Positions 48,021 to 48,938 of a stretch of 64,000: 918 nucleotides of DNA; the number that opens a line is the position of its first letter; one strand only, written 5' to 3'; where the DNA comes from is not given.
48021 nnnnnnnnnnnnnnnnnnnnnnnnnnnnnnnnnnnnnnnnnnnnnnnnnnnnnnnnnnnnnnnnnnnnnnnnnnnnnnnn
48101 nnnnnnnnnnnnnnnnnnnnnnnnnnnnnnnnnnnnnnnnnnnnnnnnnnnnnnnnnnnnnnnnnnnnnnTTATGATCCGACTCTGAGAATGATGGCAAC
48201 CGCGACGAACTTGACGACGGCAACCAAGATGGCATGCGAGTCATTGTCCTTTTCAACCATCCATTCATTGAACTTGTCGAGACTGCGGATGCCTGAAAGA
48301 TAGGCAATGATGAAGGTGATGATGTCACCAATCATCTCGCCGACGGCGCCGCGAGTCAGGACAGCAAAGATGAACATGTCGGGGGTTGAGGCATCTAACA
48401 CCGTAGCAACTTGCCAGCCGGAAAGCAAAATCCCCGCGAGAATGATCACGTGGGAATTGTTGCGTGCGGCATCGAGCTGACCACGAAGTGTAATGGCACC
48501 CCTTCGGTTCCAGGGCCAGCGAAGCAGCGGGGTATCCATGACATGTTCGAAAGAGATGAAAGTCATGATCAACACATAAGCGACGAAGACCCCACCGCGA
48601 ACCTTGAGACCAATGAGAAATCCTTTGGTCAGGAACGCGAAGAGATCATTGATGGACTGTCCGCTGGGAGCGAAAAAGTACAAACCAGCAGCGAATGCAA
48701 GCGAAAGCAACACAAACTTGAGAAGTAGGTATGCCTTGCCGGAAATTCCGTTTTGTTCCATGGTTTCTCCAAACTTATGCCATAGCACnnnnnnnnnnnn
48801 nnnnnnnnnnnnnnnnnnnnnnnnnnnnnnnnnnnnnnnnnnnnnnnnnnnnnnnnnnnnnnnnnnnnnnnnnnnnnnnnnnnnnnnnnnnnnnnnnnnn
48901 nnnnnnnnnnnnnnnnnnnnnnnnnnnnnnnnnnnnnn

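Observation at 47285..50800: Compositionally distinct (GC-rich) 3.5 kb island: four-gene operon of membrane-anchored coiled-coil proteins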

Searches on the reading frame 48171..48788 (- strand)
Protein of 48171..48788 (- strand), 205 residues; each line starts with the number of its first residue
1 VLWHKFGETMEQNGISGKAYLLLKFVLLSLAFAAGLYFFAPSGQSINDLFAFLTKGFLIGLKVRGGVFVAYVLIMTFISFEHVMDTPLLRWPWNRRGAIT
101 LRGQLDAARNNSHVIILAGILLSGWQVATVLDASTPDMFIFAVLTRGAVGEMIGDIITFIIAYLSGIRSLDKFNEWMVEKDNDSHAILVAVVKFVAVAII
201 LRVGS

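Call 6: search_protein_families(library=pfam, proteins=[window:48171-48788:-], max_evalue=1)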
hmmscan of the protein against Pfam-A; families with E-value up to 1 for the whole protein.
window:48171-48788:- (205 aa): 0 families

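Call 7: search_protein_families(library=phrogs, proteins=[window:48171-48788:-], max_evalue=1)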
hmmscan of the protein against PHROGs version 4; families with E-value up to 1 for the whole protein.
window:48171-48788:- (205 aa): 0 families

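Call 8: search_protein_families(library=padloc, proteins=[window:48171-48788:-], max_evalue=1)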
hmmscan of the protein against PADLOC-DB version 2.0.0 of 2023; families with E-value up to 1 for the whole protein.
window:48171-48788:- (205 aa): 0 families

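Call 22: search_protein_families(library=ncbifam, proteins=[window:48171-48788:-], max_evalue=1)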
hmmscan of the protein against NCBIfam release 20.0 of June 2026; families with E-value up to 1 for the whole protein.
window:48171-48788:- (205 aa): 0 families

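Call 27: find_homologous_proteins(query=window:48171-48788:-, max_evalue=0.01)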
Query window:48171-48788:- (205 aa): 3 proteins with E <= 0.01 among 1089 candidates.
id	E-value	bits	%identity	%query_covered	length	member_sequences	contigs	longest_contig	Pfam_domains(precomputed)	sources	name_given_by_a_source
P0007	3.7e-120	417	100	96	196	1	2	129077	-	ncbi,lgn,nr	ncbi:hypothetical protein HYV64_03575 [Candidatus Shapirobacteria bacterium]|nr:hypothetical protein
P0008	2.1e-104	366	85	95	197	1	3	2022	-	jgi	-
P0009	1.1e-95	337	79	95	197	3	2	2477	-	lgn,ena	-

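Call 38: search_protein_representatives(alignment_id=A3)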
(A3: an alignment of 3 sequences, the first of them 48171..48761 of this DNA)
Query: 3 sequences, 197 profile positions. Proteins with E-value up to 0.001 (for the whole library): 30; up to 1e-10: 13; up to 1e-30: 4. The best 30 are listed.
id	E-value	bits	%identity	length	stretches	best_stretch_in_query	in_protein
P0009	8.8e-120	414.1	-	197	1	1-197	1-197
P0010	7.7e-43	163.0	-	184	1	17-195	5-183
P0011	1.3e-42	162.2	-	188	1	8-196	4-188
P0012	1.5e-38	148.9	-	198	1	2-193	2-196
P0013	9.2e-26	107.2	-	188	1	4-193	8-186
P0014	6.7e-24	101.1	-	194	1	4-193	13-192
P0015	1.2e-20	90.5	-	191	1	4-192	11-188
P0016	3.3e-19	85.8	-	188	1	4-192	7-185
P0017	4.4e-14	69.1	-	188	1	2-189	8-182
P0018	1.4e-13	67.5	-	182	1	3-192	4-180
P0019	7.0e-13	65.2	-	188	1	5-191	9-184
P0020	6.3e-12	62.1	-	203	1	5-193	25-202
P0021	3.5e-11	59.6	-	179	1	13-188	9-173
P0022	2.1e-10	57.1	-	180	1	4-190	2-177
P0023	5.8e-10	55.6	-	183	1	1-193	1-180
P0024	1.1e-09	54.7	-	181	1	10-193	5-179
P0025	1.9e-09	54.0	-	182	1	6-192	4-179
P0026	4.8e-09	52.7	-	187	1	4-191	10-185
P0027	9.6e-09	51.7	-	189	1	3-183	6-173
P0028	2.7e-08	50.2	-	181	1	10-193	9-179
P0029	7.3e-07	45.5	-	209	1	3-183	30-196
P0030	3.1e-06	43.5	-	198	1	6-190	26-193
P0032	2.0e-05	40.8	-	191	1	4-185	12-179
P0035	3.5e-04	36.8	-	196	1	4-192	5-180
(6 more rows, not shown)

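Call 40: search_protein_families(library=pfam, alignment_id=A4, max_evalue=1)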
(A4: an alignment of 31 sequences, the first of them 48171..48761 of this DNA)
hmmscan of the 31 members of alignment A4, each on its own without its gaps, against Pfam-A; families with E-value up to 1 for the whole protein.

A. member 1, window:48171-48761:- (196 aa): 0 families

B. families by the number of members that match (of 31 scanned): 40 families (the first 25 are shown)
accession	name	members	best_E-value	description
PF07331.16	TctB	2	0.016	Tripartite tricarboxylate transporter TctB family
PF11522.13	Pik1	2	0.02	Yeast phosphatidylinositol-4-OH kinase Pik1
PF02687.27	FtsX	2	0.85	FtsX-like permease C-terminal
PF11980.13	DUF3481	1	0.00031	C-terminal domain of neuropilin glycoprotein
PF07690.21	MFS_1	1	0.0021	Major Facilitator Superfamily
PF01219.24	DAGK_prokar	1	0.0028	Prokaryotic diacylglycerol kinase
PF03994.20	DUF350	1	0.0051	Domain of Unknown Function (DUF350)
PF06716.16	MP_p6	1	0.0083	Movement protein p6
PF12794.12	MscS_TM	1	0.019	Mechanosensitive ion channel inner membrane domain 1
PF07096.16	DUF1358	1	0.023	Protein of unknown function (DUF1358)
PF20967.2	MASE7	1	0.027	MASE7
PF22285.2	DUF6962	1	0.031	Family of unknown function (DUF6962)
PF11139.14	SfLAP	1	0.038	Sap, sulfolipid-1-addressing protein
PF19728.4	DUF6220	1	0.043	Family of unknown function (DUF6220)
PF16481.10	DUF5058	1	0.046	Domain of unknown function (DUF5058)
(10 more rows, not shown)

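Call 48: find_encoding_contigs(protein=P0010, flank=8000, max_places=4)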
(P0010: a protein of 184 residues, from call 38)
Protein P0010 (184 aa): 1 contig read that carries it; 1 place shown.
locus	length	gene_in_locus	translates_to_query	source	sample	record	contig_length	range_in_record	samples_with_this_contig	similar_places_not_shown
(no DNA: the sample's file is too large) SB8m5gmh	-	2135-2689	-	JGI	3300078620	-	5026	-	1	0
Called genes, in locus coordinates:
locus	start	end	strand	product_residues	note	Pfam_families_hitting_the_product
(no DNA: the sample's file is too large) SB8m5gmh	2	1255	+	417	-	?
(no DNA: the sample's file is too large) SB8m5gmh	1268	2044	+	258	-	-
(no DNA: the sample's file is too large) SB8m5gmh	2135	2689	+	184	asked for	-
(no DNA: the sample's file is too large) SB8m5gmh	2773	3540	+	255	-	-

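Call 49: find_encoding_contigs(protein=P0013, flank=8000, max_places=4)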
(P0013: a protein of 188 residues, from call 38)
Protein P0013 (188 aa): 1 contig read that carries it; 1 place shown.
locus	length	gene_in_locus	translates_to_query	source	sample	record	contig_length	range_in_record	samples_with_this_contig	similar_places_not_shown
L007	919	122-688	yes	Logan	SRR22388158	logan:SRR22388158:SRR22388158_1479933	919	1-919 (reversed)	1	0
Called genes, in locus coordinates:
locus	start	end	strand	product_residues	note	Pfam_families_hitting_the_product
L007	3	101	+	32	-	?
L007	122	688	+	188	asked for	-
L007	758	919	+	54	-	?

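Call 50: find_encoding_contigs(protein=P0020, flank=8000, max_places=4)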
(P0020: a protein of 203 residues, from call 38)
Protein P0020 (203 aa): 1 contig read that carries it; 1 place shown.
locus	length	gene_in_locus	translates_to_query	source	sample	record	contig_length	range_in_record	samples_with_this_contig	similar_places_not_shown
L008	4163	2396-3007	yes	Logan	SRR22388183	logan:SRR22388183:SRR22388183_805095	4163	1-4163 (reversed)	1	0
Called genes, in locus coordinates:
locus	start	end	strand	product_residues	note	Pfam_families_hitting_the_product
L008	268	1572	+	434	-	-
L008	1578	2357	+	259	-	-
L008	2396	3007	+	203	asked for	-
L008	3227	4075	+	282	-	-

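Call 52: search_protein_families(library=pfam, proteins=[L008:268-1572:+, L008:1578-2357:+, L008:2396-3007:+, L008:3227-4075:+], max_evalue=1)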
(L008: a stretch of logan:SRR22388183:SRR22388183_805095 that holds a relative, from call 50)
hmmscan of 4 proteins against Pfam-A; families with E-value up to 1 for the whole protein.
L008:268-1572:+ (434 aa): 2 families
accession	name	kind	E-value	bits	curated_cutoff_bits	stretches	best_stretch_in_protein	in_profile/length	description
PF25243.1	WAV3_C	-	0.024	14.9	39.1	1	14-56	31-73/76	E3 ubiquitin-protein ligase WAV3-like, C-terminal domain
PF01450.25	KARI_C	-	0.23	12.2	29.1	1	26-84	65-122/144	Ketol-acid reductoisomerase, C-terminal domain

L008:1578-2357:+ (259 aa): 0 families

L008:2396-3007:+ (203 aa): 1 family
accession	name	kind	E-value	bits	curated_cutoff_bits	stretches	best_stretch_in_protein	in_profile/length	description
PF07331.16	TctB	-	0.016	15.8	29.1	2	27-96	72-136/137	Tripartite tricarboxylate transporter TctB family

L008:3227-4075:+ (282 aa): 2 families
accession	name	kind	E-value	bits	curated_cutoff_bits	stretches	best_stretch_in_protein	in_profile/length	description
PF04012.17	PspA_IM30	-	0.00026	21.1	33.9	1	60-239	36-210/220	PspA/IM30 family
PF20993.2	CENPH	-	0.022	15.3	27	1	187-275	50-136/175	CENPH protein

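Call 56: find_related_loci(query=A7, collection=genome_contigs, flank=8000)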
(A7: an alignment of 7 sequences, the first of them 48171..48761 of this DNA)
Query A7 (196 aa) in genome_contigs; peptide patterns used: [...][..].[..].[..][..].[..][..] (x = any residue, [..] = any of these).
7 stretches matched a pattern; 1 encode a relative of the query (tblastn E <= 1e-3); 1 distinct loci.
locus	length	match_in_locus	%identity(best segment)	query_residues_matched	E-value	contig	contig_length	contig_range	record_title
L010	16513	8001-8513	32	4-184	3e-32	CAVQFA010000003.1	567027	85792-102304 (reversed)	MAG: Candidatus Gottesmanbacteria bacterium isolate MFD05942.bin.1.211 genome assembly, contig: contig_16765, whole geno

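Call 59: list_cluster_members(proteins=[P0011, P0012, P0014, P0015, P0016, P0017, P0018, P0019, P0021, P0022])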
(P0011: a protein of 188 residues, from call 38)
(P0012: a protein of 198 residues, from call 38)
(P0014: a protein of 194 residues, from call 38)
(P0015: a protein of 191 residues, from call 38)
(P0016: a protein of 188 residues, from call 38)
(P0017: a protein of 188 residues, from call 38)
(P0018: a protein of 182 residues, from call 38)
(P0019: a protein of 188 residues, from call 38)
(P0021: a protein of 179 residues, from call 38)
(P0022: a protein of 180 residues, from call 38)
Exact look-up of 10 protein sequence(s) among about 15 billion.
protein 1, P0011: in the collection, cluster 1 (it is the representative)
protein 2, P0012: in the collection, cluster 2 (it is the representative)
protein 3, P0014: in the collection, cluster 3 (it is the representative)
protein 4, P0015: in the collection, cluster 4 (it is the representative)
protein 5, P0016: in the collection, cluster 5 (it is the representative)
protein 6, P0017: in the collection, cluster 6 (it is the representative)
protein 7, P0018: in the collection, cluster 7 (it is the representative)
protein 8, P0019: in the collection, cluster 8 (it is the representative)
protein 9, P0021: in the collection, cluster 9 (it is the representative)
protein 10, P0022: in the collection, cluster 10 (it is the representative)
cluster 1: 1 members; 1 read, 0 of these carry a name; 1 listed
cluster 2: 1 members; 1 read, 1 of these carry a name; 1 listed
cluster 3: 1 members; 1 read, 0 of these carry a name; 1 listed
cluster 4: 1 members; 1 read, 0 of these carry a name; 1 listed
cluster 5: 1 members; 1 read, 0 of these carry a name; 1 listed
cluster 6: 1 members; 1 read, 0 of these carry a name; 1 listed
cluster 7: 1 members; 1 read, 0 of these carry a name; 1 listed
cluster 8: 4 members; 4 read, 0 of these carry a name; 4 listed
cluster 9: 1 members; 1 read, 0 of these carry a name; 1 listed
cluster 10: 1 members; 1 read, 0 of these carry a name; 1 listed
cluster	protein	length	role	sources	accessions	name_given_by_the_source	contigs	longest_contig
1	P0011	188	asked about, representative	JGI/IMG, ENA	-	-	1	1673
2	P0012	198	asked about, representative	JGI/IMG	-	hypothetical protein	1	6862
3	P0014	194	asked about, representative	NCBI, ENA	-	-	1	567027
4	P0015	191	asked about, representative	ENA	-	-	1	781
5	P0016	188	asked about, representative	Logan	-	-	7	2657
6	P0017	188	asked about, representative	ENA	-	-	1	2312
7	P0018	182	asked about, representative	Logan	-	-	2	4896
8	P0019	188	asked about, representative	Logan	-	-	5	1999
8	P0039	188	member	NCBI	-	-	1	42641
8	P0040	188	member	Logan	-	-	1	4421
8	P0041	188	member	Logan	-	-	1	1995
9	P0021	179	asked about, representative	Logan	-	-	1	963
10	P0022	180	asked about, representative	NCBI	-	-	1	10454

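Call 60: list_cluster_members(proteins=[P0023, P0024, P0025, P0026, P0027, P0028, P0029, P0030, P0032, P0035])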
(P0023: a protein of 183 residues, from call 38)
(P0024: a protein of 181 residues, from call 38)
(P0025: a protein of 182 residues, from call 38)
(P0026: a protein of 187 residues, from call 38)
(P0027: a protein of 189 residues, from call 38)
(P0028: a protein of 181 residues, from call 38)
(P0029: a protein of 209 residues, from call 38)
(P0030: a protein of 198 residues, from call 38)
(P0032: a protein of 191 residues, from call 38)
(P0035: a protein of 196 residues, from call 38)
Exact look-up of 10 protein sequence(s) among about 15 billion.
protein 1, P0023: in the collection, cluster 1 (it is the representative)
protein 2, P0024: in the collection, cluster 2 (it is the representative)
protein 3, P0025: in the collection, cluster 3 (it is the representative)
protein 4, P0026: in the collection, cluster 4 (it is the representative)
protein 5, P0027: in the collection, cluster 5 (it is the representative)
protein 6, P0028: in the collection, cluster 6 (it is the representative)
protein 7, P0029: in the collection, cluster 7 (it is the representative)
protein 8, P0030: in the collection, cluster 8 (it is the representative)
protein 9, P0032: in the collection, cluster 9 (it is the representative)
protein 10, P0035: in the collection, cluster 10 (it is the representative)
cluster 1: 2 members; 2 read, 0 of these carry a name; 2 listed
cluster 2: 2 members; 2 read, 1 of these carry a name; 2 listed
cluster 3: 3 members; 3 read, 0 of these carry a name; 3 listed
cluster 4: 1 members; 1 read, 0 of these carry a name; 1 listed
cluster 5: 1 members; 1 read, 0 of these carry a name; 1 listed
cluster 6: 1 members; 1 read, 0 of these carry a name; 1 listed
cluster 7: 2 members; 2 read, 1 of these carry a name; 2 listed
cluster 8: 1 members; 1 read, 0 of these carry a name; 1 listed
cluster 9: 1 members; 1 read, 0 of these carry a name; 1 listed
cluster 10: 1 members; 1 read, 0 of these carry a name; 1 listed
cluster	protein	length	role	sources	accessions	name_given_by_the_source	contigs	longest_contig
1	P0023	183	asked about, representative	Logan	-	-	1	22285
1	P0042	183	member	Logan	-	-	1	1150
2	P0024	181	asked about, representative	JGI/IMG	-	hypothetical protein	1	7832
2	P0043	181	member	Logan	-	-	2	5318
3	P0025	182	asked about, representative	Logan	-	-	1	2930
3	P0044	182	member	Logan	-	-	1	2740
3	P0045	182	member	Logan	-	-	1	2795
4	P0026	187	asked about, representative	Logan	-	-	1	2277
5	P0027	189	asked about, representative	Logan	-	-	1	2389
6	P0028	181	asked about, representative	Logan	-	-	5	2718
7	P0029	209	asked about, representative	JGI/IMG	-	hypothetical protein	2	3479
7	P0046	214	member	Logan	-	-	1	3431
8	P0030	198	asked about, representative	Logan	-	-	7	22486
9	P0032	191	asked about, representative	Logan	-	-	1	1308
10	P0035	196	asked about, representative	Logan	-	-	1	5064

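Call 61: find_encoding_contigs(protein=P0039, flank=8000, max_places=2)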
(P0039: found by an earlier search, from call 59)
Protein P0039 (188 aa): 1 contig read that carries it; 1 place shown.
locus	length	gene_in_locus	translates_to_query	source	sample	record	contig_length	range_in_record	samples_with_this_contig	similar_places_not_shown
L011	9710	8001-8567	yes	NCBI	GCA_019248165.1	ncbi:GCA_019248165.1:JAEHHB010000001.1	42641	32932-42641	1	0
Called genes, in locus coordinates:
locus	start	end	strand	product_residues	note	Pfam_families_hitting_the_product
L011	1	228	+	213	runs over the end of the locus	PF21981:RecX_HTH3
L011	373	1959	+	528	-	PF12072:RNase_Y_N, PF01966:HD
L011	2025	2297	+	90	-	PF00216:Bac_DNA_binding, PF18291:HU-HIG, PF18175:HU-CCDC81_bac_2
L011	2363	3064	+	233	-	PF02540:NAD_synthase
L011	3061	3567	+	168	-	-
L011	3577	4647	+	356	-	PF01926:MMR_HSR1, PF02421:FeoB_N (weak), PF06071:YchF-GTPase_C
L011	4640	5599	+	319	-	PF01745:IPT (weak), PF01715:IPPT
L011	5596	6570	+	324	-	PF01594:AI-2E_transport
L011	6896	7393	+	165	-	-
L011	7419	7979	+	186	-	-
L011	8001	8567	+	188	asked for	-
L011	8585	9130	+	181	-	-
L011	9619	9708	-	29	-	?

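Call 62: find_encoding_contigs(protein=P0023, flank=8000, max_places=2)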
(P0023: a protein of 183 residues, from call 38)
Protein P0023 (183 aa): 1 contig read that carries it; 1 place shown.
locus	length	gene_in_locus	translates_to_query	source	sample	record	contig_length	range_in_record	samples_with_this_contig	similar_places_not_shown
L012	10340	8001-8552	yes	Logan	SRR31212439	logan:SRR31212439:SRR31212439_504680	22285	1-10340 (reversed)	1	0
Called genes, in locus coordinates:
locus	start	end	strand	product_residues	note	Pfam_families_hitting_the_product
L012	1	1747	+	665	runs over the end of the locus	PF07992:Pyr_redox_2, PF13738:Pyr_redox_3, PF00070:Pyr_redox, PF02852:Pyr_redox_dim, PF09335:VTT_dom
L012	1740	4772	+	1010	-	PF00580:UvrD-helicase, PF13245:AAA_19, PF13604:AAA_30 (faint), PF21445:ADDB_N, PF13538:UvrD_C_2 (faint), PF13361:UvrD_C, PF12705:PDDEXK_1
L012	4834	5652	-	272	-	-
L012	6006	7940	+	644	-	-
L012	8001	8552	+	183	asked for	-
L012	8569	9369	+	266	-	-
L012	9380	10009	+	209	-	-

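Call 63: find_encoding_contigs(protein=P0030, flank=8000, max_places=2)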
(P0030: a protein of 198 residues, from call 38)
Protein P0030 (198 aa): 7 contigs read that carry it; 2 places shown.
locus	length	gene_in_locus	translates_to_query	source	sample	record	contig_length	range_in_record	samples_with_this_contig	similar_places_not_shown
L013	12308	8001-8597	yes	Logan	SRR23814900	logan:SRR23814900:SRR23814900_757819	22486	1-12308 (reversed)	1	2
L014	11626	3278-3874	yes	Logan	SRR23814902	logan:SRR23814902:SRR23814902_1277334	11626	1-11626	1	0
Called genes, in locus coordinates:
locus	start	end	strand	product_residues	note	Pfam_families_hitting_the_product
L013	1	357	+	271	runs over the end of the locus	-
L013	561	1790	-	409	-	-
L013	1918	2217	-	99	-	-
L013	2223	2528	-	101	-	-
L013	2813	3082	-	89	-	-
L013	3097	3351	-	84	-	-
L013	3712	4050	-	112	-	-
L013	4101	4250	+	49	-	-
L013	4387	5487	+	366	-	-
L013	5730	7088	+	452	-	-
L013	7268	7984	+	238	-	-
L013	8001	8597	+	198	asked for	-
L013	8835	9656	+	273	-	PF04012:PspA_IM30 (weak)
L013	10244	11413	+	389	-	-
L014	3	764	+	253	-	?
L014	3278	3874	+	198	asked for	-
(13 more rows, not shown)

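Call 64: find_encoding_contigs(protein=P0022, flank=8000, max_places=2)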
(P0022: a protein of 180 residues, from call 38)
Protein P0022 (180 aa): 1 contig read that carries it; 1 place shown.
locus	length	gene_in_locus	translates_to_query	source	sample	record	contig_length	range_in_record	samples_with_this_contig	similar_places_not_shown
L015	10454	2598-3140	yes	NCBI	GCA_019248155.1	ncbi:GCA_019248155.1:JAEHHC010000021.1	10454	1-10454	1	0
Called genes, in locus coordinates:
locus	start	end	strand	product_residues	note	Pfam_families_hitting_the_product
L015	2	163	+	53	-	?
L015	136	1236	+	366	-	PF01476:LysM, PF23473:LysM3_LYK4_5 (faint), PF01476:LysM (weak), PF01551:Peptidase_M23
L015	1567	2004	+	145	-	-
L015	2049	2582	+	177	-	-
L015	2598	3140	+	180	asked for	-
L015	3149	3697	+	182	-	-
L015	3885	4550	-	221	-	-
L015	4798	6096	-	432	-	PF04055:Radical_SAM, PF13353:Fer4_12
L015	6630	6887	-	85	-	-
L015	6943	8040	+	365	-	-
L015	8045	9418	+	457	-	PF01471:PG_binding_1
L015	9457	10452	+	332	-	?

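Call 78: predict_structure(alignment_id=A4)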
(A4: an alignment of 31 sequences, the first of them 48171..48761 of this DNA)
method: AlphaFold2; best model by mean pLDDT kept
length: 196 residues; sequences in the alignment: 31
mean_pLDDT: 93.3   pTM: 0.79
mean pLDDT of the five models: 93.3, 92.8, 92.7, 92.7, 92.6
residues with pLDDT >= 90: 168; 70-90: 25; 50-70: 3; < 50: 0
segments of 3 or more residues with pLDDT < 50: none
pLDDT, mean of each block of 10 residues (from residue 1): 82 97 94 90 88 95 97 95 94 91 95 96 93 96 96 95 93 93 96 90
secondary structure, 60 per line:
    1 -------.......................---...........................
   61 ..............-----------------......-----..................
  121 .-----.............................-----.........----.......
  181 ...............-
elements in order: H8-30 H34-74 H92-97 H103-121 H127-155 H161-169 H174-195

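Call 97: fold_search(model_id=the predicted structure, library=viral)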
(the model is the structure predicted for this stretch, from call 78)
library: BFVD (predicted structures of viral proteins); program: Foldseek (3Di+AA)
matches with E <= 10: 109; with E <= 0.001: 0
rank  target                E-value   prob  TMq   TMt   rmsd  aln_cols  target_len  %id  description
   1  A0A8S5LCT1            3.8e-01  0.38  0.24  0.27  11.7       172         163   14  Uncharacterized protein [Siphoviridae sp. ctMS01]
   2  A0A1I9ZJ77            5.8e-01  0.13  0.17  0.06  14.3       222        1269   10  (no name in the UniProt tables at hand)
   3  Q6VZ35                1.6e+00  0.13  0.23  0.25  13.9       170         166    9  Uncharacterized protein CNPV312 [Canarypox virus]
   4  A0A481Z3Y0            1.7e+00  0.11  0.21  0.19  13.0       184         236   17  Transmembrane protein [Pithovirus LCPAC101]
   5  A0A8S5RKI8            1.8e+00  0.08  0.17  0.11  19.8       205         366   14  Regulatory protein [virus sp. ct6GG30]
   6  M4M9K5                2.0e+00  0.11  0.20  0.19  25.4       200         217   12  (no name in the UniProt tables at hand)
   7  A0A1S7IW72            2.1e+00  0.08  0.19  0.07  16.8       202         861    8  (no name in the UniProt tables at hand)
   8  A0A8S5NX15            2.3e+00  0.14  0.23  0.26  13.6       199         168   10  Uncharacterized protein [Caudovirales sp. ct0FJ5]
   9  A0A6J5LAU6            2.3e+00  0.12  0.17  0.19  17.6       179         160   13  Uncharacterized protein [uncultured Caudovirales phage]
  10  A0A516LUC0            2.5e+00  0.08  0.22  0.18  14.5       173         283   12  (no name in the UniProt tables at hand)
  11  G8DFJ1                2.7e+00  0.06  0.18  0.17  21.0       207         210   12  (no name in the UniProt tables at hand)
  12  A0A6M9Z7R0            2.8e+00  0.08  0.18  0.07  16.9       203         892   14  (no name in the UniProt tables at hand)
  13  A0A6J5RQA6            2.9e+00  0.10  0.26  0.25  22.4       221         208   14  Uncharacterized protein [uncultured Caudovirales phage]
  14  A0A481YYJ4            3.1e+00  0.09  0.20  0.19  14.2       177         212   18  Transmembrane protein [Marseillevirus LCMAC201]
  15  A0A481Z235            3.1e+00  0.05  0.17  0.13  19.4       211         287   12  Uncharacterized protein [Pithovirus LCPAC101]
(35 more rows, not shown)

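Call 109: search_dna_similar(query=window:48171-48761:-, collection=phages, mode=protein, max_evalue=0.01, max_rows=5)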
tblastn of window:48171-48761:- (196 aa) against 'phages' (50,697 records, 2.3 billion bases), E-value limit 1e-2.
No match.
